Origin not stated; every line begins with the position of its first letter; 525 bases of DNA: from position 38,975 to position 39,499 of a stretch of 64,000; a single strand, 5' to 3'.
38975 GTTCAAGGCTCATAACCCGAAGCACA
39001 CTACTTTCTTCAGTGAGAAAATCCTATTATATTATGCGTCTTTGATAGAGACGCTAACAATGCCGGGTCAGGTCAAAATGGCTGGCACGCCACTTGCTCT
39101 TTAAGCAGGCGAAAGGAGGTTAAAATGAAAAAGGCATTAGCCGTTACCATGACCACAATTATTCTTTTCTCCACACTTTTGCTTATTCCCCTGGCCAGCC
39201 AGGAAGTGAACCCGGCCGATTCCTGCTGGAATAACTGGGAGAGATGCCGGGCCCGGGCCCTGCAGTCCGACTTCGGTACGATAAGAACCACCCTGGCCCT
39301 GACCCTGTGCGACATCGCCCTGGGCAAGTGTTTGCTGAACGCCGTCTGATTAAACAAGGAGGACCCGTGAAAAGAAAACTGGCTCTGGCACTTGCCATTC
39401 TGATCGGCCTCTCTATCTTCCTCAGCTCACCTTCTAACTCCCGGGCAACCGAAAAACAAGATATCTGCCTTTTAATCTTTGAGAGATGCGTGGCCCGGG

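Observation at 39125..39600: Tandem paralogous precursors with cysteines at identical positions (C34, C41, C62, C69): predicted disulfide-stapled helical hairpins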

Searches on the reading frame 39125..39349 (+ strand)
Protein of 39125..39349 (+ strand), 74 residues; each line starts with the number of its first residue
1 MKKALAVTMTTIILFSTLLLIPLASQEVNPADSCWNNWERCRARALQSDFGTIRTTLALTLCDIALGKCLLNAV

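Call 8: search_protein_families(library=pfam, proteins=[window:39125-39349:+], max_evalue=0.01)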
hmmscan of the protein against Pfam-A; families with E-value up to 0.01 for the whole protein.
window:39125-39349:+ (74 aa): 0 families

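Call 9: search_protein_families(library=ncbifam, proteins=[window:39125-39349:+], max_evalue=0.1)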
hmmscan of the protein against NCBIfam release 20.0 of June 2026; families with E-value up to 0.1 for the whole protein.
window:39125-39349:+ (74 aa): 0 families

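Call 11: find_homologous_proteins(query=A1, max_evalue=0.01)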
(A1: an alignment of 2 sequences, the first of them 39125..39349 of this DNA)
Query A1 (2 sequences) (74 aa, profile of the alignment): 23 proteins with E <= 0.01 among 55 candidates.
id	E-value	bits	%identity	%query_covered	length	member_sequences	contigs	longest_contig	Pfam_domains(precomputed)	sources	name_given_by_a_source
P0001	7.7e-39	149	41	85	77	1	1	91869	-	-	-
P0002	2.0e-34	135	96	100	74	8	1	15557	-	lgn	-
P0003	1.3e-33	132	41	85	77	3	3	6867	-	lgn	-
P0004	3.2e-33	131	41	85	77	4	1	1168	-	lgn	-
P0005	6.2e-33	130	43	85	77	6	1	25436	-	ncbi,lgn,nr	ncbi:MAG: hypothetical protein QHH14_11990 [Clostridiales bacterium]|nr:hypothetical protein [Clostr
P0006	6.3e-31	124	84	100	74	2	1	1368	-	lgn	-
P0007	9.8e-30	120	84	100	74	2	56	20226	-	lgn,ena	-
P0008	1.0e-28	117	72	100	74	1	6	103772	-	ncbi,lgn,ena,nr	ncbi:MAG: hypothetical protein ACPLZD_05305 [Candidatus Saccharicenans sp.]|nr:MAG: hypothetical pro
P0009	2.3e-28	116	77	100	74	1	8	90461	-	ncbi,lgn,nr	ncbi:MAG: hypothetical protein H5U05_08215 [Candidatus Aminicenantes bacterium]|nr:hypothetical prot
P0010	5.4e-28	114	81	100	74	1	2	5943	-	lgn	-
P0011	1.5e-27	113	80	100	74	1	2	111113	-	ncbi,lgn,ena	-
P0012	1.8e-27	113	74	100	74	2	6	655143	-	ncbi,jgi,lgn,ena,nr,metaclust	ncbi:MAG TPA: hypothetical protein DCR87_06415 [Acidobacteria bacterium]|nr:hypothetical protein [Ac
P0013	3.4e-27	112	77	100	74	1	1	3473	-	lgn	-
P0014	3.5e-27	112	73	100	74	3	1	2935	-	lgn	-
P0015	1.9e-26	109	71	99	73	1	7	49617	-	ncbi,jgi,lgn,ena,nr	ncbi:MAG: hypothetical protein JHC32_03760 [Candidatus Aminicenantes bacterium]|jgi:hypothetical pro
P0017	2.7e-25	106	66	99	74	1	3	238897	-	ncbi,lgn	ncbi:MAG: hypothetical protein ACPLRX_06850 [Candidatus Saccharicenans sp.]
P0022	2.4e-10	58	46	96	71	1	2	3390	-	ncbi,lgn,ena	-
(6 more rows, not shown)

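Call 16: find_encoding_contigs(protein=P0012, flank=6000, max_places=3)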
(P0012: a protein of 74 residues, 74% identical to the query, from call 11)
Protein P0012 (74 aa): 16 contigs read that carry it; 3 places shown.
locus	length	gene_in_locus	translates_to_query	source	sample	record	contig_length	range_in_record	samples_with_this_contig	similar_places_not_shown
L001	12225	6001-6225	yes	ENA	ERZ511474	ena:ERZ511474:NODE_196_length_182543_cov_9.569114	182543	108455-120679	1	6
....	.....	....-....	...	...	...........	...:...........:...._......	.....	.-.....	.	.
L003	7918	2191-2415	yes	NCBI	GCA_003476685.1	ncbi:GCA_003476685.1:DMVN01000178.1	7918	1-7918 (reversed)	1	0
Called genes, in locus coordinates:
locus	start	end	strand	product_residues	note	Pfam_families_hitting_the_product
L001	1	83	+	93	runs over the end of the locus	PF00216:Bac_DNA_binding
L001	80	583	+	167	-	PF11969:DcpS_C (weak), PF01230:HIT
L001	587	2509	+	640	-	PF13623:SurA_N_2, PF13624:SurA_N_3, PF09312:SurA_N (weak), PF13145:Rotamase_2, PF13616:Rotamase_3, PF00639:Rotamase, PF27392:TP_0929_3rd (faint), PF13145:Rotamase_2 (weak)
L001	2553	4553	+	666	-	PF03169:OPT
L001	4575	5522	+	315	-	PF26233:NicX, PF02073:Peptidase_M29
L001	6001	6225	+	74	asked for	-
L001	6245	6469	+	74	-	-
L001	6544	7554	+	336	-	PF17170:DUF5128 (weak)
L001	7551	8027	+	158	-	PF00578:AhpC-TSA, PF08534:Redoxin (weak), PF13905:Thioredoxin_8 (weak)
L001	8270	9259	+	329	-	-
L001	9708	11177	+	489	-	-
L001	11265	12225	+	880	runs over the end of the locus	PF00246:Peptidase_M14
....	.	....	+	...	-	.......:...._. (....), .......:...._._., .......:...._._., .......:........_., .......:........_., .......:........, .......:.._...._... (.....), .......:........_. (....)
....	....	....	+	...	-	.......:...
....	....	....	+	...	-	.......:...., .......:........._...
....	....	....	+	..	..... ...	-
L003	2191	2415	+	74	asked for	-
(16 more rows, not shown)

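Call 17: find_encoding_contigs(protein=P0017, flank=6000, max_places=2)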
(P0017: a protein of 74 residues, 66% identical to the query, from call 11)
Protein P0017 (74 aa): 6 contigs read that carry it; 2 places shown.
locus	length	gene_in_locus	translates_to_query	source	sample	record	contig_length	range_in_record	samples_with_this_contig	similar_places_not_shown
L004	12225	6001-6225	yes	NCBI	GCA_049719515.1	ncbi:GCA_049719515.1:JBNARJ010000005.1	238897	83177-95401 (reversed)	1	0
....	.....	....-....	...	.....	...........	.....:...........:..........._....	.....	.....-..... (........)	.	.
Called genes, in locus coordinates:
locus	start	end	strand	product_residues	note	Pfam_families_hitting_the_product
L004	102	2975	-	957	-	PF13620:CarboxypepD_reg, PF13715:CarbopepD_reg_2, PF17210:SdrD_B (weak), PF22904:NOMO1-like_2nd (weak), PF25183:OMP_b-brl_4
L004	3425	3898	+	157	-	-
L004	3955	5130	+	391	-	PF04055:Radical_SAM, PF06969:HemN_C (weak)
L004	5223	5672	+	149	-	PF00085:Thioredoxin, PF13728:TraF (weak), PF13098:Thioredoxin_2 (weak)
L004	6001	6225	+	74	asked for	-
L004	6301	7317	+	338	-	PF17170:DUF5128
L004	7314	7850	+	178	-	PF00578:AhpC-TSA, PF13911:AhpC-TSA_2 (weak)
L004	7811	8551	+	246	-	-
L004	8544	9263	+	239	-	PF00005:ABC_tran, PF13304:AAA_21 (faint)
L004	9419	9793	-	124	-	PF03840:SecG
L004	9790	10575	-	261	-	PF00121:TIM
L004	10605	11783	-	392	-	PF00162:PGK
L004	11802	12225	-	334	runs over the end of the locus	PF00044:Gp_dh_N, PF02800:Gp_dh_C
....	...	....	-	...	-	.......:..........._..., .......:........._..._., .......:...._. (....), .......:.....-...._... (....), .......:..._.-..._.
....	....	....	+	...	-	-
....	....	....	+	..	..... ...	-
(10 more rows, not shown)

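Call 18: find_encoding_contigs(protein=P0022, flank=6000, max_places=3)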
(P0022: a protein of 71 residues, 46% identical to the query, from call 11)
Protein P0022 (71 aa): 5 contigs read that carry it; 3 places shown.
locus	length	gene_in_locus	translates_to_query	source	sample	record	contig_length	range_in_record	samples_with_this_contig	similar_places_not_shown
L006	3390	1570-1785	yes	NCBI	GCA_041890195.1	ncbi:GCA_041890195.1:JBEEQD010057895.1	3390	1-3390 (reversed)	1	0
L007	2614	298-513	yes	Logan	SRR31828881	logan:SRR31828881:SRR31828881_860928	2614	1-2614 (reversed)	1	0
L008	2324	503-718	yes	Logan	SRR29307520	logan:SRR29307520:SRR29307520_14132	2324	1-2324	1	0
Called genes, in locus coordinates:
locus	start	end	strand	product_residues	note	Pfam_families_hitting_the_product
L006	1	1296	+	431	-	?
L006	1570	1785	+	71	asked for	-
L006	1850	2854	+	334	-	PF17170:DUF5128 (weak), PF01436:NHL (faint)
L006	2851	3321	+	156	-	PF00578:AhpC-TSA (weak)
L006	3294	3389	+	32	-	?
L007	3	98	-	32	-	?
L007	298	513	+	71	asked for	-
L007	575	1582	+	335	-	PF17170:DUF5128 (weak), PF01436:NHL (faint)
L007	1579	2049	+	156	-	PF00578:AhpC-TSA (weak)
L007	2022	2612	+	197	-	?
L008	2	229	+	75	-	?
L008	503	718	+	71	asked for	-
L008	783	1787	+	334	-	PF17170:DUF5128 (weak), PF01436:NHL (faint)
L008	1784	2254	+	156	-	PF00578:AhpC-TSA (weak)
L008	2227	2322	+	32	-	?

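Call 19: find_encoding_contigs(protein=P0005, flank=6000, max_places=2)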
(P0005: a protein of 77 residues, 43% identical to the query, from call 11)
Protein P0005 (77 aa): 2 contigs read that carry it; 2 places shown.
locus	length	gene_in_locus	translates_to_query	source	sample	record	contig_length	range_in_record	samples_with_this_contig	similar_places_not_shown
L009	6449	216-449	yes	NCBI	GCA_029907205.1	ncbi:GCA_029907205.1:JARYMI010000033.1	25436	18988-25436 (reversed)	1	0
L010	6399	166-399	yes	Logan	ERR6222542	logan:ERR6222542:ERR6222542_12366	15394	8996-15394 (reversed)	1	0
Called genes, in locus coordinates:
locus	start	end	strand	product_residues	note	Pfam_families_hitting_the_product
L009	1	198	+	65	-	?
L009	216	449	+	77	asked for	-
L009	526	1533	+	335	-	PF17170:DUF5128 (weak)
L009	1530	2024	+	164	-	PF00578:AhpC-TSA, PF08534:Redoxin, PF13905:Thioredoxin_8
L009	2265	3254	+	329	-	-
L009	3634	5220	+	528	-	PF12161:HsdM_N, PF02384:N6_Mtase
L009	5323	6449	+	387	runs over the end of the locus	PF13784:Fic_N, PF02661:Fic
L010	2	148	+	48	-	?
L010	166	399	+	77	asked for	-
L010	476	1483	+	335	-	PF17170:DUF5128 (weak)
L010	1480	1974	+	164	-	PF00578:AhpC-TSA, PF08534:Redoxin, PF13905:Thioredoxin_8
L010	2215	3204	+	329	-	-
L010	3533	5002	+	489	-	-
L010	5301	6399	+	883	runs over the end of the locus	PF00246:Peptidase_M14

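Call 20: predict_structure(alignment_id=A2)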
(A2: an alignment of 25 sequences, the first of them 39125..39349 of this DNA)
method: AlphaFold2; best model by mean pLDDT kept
length: 74 residues; sequences in the alignment: 25
mean_pLDDT: 80.9   pTM: 0.54
mean pLDDT of the five models: 80.9, 79.5, 79.1, 78.9, 78.0
residues with pLDDT >= 90: 38; 70-90: 8; 50-70: 27; < 50: 1
segments of 3 or more residues with pLDDT < 50: none
pLDDT, mean of each block of 10 residues (from residue 1): 60 64 59 94 95 97 96 81
secondary structure, 60 per line:
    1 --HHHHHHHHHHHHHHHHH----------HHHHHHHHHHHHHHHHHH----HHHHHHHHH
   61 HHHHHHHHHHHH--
elements in order: H3-19 H30-47 H52-72

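Call 23: search_protein_representatives(alignment_id=A2)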
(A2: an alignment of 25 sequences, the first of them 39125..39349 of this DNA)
Query: 25 sequences, 74 profile positions. Proteins with E-value up to 0.001 (for the whole library): 49; up to 1e-10: 29; up to 1e-30: 0. The best 49 are listed.
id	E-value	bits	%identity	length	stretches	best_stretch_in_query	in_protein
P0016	3.5e-26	107.0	-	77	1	1-73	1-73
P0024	8.2e-20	86.6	-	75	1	1-72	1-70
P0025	2.5e-19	85.1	-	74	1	1-71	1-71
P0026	6.3e-19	83.8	-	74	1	1-72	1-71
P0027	9.5e-19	83.2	-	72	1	1-71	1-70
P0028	4.4e-18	81.1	-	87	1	1-72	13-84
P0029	1.4e-17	79.4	-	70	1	1-72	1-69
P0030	2.2e-17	78.9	-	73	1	1-71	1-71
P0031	4.7e-17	77.8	-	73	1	1-73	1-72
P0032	1.3e-16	76.3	-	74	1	1-71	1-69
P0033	1.6e-16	76.1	-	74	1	1-72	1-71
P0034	5.5e-16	74.4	-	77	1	1-72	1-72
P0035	9.4e-16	73.6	-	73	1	1-72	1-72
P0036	1.7e-15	72.8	-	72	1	1-71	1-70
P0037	2.1e-15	72.5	-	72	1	1-71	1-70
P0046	5.9e-14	67.8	-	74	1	1-72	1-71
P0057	1.6e-08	50.5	-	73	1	2-72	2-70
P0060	1.1e-07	47.8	-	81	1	1-71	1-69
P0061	2.0e-07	46.9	-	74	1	18-73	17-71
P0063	1.5e-06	44.1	-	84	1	1-71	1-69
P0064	2.7e-06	43.3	-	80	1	1-72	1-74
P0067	2.0e-05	40.6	-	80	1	6-73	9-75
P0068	9.7e-05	38.3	-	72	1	10-72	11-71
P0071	5.2e-04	36.0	-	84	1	1-72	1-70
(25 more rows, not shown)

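Call 24: fold_search(model_id=the predicted structure, library=pdb)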
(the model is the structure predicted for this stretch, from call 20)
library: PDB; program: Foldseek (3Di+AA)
matches with E <= 10: 51; with E <= 0.001: 0
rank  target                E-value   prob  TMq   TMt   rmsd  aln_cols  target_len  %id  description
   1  9l76_B                2.5e+00  0.16  0.37  0.27  16.4        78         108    9  Structures and mechanism of the nicotinamide nucleotide transhydrogenase from E. coli (released 2026-01-07)
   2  6o3s_MODEL_1_A        3.1e+00  0.47  0.41  0.60   1.7        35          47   23  NMR solution structure of Luffin P1 (released 2019-04-24)
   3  6wql_MODEL_1_A        3.3e+00  0.44  0.41  0.58   1.6        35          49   20  Solution structure of the seed peptide C2 (VBP-1) from pumpkin (released 2020-10-21)
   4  3g6i                  3.5e+00  0.80  0.57  0.22   0.9        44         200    9  Crystal structure of an outer membrane protein, part of a putative carbohydrate binding complex (bt_1022) from bacteroid (released 2009-02-17)
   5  8r3m_H                3.5e+00  0.25  0.40  0.11   4.0        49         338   14  Mycobacterium smegnatis RNA polymerase transcription initiation complex with SigmaA, RbpA, HelD N-terminal, CO and PCh (released 2024-10-02)
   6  4h54_A                3.5e+00  0.13  0.41  0.15  21.1        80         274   15  Crystal structure of the diguanylate cyclase DgcZ (released 2013-07-03)
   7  6yxu_H                4.0e+00  0.38  0.41  0.06   2.7        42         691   17  Structure of Mycobacterium smegmatis HelD protein in complex with RNA polymerase core - State I, primary channel engag (released 2020-11-04)
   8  4h54_B                4.0e+00  0.13  0.41  0.14  20.4        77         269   13  Crystal structure of the diguanylate cyclase DgcZ (released 2013-07-03)
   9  8q3i_H                4.8e+00  0.21  0.41  0.06   3.8        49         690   14  Mycobacterium smegmatis RNA polymerase in complex with HelD, SigA and RbpA in State I (released 2024-08-14)
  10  6yys_H                5.1e+00  0.30  0.41  0.06   2.8        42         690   17  Structure of Mycobacterium smegmatis HelD protein in complex with RNA polymerase core - State II, primary channel enga (released 2020-11-04)
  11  8r6p_H                5.1e+00  0.28  0.41  0.24   2.7        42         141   17  Mycobacterium smegnatis RNA polymerase RP2-like transcription initiation complex with SigmaA, RbpA, HelD N-terminal do (released 2024-10-02)
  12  9cpc_2K               5.1e+00  0.11  0.39  0.15   7.8        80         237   10  Atomic model of porcine brain ventricles cilia doublet microtubule (48-nm periodicity) (released 2024-10-23)
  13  9dbp_A                5.9e+00  0.13  0.42  0.08   6.5        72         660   12  Crystal structure of the LSD1/CoREST histone demethylase in complex with the cofactor FAD and the inhibitor GSK690 (released 2025-09-17)
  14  7ody_A                5.9e+00  0.11  0.35  0.29   8.3        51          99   12  Cyanophage S-2L MazG-like pyrophosphohydrolase bound to dGDP and three catalytic Mn2+ ions per active site (released 2021-09-01)
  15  8g2z_1V               5.9e+00  0.08  0.34  0.12   9.8        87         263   11  48-nm doublet microtubule from Tetrahymena thermophila strain CU428 (released 2023-06-14)
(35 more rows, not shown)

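Call 27: search_protein_families(library=pfam, proteins=[L004:7811-8551:+, L004:8544-9263:+, L007:2022-2612:+, L004:6301-7317:+, L004:7314-7850:+, L004:5223-5672:+, L004:3425-3898:+, L006:1-1296:+], max_evalue=1)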
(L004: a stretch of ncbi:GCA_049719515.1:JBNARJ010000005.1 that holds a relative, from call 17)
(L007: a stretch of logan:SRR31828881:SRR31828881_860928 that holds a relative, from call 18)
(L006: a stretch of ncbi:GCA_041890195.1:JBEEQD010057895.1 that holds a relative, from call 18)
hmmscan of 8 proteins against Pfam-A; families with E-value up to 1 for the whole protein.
L004:7811-8551:+ (246 aa): 0 families

L004:8544-9263:+ (239 aa): 10 families
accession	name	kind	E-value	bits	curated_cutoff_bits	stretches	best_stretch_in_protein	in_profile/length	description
PF00005.33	ABC_tran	-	6.6e-20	72.6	25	1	22-155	2-137/137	ABC transporter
PF13304.12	AAA_21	-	1.2e-07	32.5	27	2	123-185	234-299/304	AAA domain, putative AbiEii toxin, Type IV TA system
PF13476.12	AAA_23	-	0.00019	22.6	27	1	26-99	17-92/201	AAA domain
PF13401.12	AAA_22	-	0.0031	18.3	27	1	32-65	6-33/130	AAA domain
PF13175.12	AAA_15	-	0.017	15.2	32.1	1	29-58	24-50/374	AAA ATPase domain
PF04310.18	MukB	-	0.021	15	23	1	32-66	27-61/226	MukB N-terminal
PF13555.12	AAA_29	-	0.069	13.4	27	1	26-48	17-39/61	P-loop containing region of AAA domain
PF03205.20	MobB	-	0.093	13.1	26.6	0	34-63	2-31/133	Molybdopterin guanine dinucleotide synthesis protein B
PF03193.22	RsgA_GTPase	-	0.14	12.4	30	1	24-64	100-139/174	RsgA GTPase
PF00448.28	SRP54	-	0.19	11.8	22.7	0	33-49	3-19/196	SRP54-type protein, GTPase domain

L007:2022-2612:+ (197 aa): 0 families

L004:6301-7317:+ (338 aa): 2 families
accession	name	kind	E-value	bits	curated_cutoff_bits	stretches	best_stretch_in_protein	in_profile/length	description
PF17170.10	DUF5128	-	1.6e-11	44.4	22.9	1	65-157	50-146/321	6-bladed beta-propeller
PF05935.17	Arylsulfotrans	-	0.028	13.9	24.2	1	167-244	25-91/374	Arylsulfotransferase (ASST)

L004:7314-7850:+ (178 aa): 5 families
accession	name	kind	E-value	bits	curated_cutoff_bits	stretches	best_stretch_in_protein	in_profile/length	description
PF00578.27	AhpC-TSA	-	1.8e-12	47.8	26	1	60-139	25-106/124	AhpC/TSA family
PF13911.12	AhpC-TSA_2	-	1.8e-05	25.5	27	1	81-133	4-54/114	AhpC/TSA antioxidant enzyme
PF08534.16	Redoxin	-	0.0015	18.8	26.6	1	62-136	31-107/148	Redoxin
PF13905.12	Thioredoxin_8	-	0.0085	16.8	27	1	63-144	4-90/94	Thioredoxin-like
PF13098.12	Thioredoxin_2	-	0.012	16.4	27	1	62-146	7-85/104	Thioredoxin-like domain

L004:5223-5672:+ (149 aa): 15 families
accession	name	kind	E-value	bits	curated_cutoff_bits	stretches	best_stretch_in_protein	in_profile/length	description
PF00085.26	Thioredoxin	-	7.4e-21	74.5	23.5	1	51-145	7-101/103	Thioredoxin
PF13098.12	Thioredoxin_2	-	8.3e-07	29.8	27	1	62-142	5-101/104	Thioredoxin-like domain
PF13728.12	TraF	-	6.3e-06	26.6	23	1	66-126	133-202/224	F plasmid transfer operon protein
PF13905.12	Thioredoxin_8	-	0.0016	19.2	27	1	64-105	3-46/94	Thioredoxin-like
PF13192.12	Thioredoxin_3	-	0.0024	18.3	24.8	1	70-131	6-64/76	Thioredoxin domain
PF13899.12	Thioredoxin_7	-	0.011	16.3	27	1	52-83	7-38/83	Thioredoxin-like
PF01323.26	DSBA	-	0.012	15.9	25.6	0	68-96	4-28/191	DSBA-like thioredoxin domain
PF04756.19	OST3_OST6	-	0.021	14.7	27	1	73-128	45-107/294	OST3 / OST6 family, transporter family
PF14595.12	Thioredoxin_9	-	0.05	13.9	25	1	69-129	48-110/129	Thioredoxin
PF13743.12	Thioredoxin_5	-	0.056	13.6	27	1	107-128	148-169/186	Thioredoxin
PF14522.11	Cytochrome_C7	-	0.086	13.1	24.8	1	30-79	13-49/67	Cytochrome c7 and related cytochrome c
PF13462.12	Thioredoxin_4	-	0.1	13.2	23.2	1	106-128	129-151/165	Thioredoxin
PF08534.16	Redoxin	-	0.17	12.1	26.6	1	64-134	30-103/148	Redoxin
PF21352.3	Zn_ribbon_Thio2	-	0.33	11.3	27.1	0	10-18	2-10/27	Thioredoxin 2, N-terminal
PF23477.1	zf_Tbcl_2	-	0.5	10.6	27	1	4-38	2-34/37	Probable treble clef zinc finger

L004:3425-3898:+ (157 aa): 1 family
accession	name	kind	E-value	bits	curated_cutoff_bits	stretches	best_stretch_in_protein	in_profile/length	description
PF09385.16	HisK_N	-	0.0026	18.2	24.4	1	52-152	33-128/129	Histidine kinase N terminal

L006:1-1296:+ (431 aa): 5 families
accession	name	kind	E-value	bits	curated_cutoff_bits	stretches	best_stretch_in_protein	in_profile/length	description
PF17392.7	Urocanase_C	-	1.1e-91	306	23.6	1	227-421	1-195/196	Urocanase C-terminal domain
PF01175.24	Urocanase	-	7.5e-91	303.8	23.2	1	16-224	1-209/209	Urocanase Rossmann-like domain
PF00557.29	Peptidase_M24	-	0.025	14.8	23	0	361-404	148-190/208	Metallopeptidase family M24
PF17391.7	Urocanase_N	-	0.031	14.5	23.2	1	1-13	115-127/127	Urocanase N-terminal domain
PF11159.13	DUF2939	-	0.19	12.5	24.8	1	60-137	22-91/93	Protein of unknown function (DUF2939)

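Call 32: find_homologous_proteins(query=A3, max_evalue=0.001)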
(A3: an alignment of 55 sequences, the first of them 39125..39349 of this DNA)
Query A3 (55 sequences) (74 aa, profile of the alignment): 25 proteins with E <= 0.001 among 1087 candidates.
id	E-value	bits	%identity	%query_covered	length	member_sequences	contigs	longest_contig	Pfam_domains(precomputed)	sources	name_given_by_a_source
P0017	6.7e-25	105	66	99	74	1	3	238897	-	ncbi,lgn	ncbi:MAG: hypothetical protein ACPLRX_06850 [Candidatus Saccharicenans sp.]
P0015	1.2e-24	104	71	99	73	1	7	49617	-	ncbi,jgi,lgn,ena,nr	ncbi:MAG: hypothetical protein JHC32_03760 [Candidatus Aminicenantes bacterium]|jgi:hypothetical pro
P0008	2.1e-24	103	72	100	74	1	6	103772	-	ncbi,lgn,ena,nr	ncbi:MAG: hypothetical protein ACPLZD_05305 [Candidatus Saccharicenans sp.]|nr:MAG: hypothetical pro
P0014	2.5e-24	103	73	100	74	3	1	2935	-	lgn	-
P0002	6.8e-24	102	96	100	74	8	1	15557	-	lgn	-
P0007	1.1e-23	101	84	100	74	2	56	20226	-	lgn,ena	-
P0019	1.3e-23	101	63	99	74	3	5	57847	-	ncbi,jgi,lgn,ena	-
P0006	2.2e-23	100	84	100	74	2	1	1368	-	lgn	-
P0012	6.8e-23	98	74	100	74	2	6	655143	-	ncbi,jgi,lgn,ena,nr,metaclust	ncbi:MAG TPA: hypothetical protein DCR87_06415 [Acidobacteria bacterium]|nr:hypothetical protein [Ac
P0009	9.4e-23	98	77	100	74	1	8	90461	-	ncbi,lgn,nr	ncbi:MAG: hypothetical protein H5U05_08215 [Candidatus Aminicenantes bacterium]|nr:hypothetical prot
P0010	1.5e-22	97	81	100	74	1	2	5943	-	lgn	-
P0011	2.2e-22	97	80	100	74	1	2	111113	-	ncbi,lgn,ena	-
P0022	3.4e-22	96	46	96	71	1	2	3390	-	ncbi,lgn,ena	-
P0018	1.0e-21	95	73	100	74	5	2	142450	-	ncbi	-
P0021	1.1e-21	94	74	99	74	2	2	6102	-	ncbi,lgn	-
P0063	2.5e-16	77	27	100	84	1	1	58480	-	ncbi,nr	ncbi:MAG: hypothetical protein N3B16_05095 [Candidatus Aminicenantes bacterium]|nr:hypothetical prot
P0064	2.9e-12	64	34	51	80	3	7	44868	-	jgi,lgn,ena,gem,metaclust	jgi:hypothetical protein|metaclust:\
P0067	5.3e-12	63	31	55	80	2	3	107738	-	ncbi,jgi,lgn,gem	-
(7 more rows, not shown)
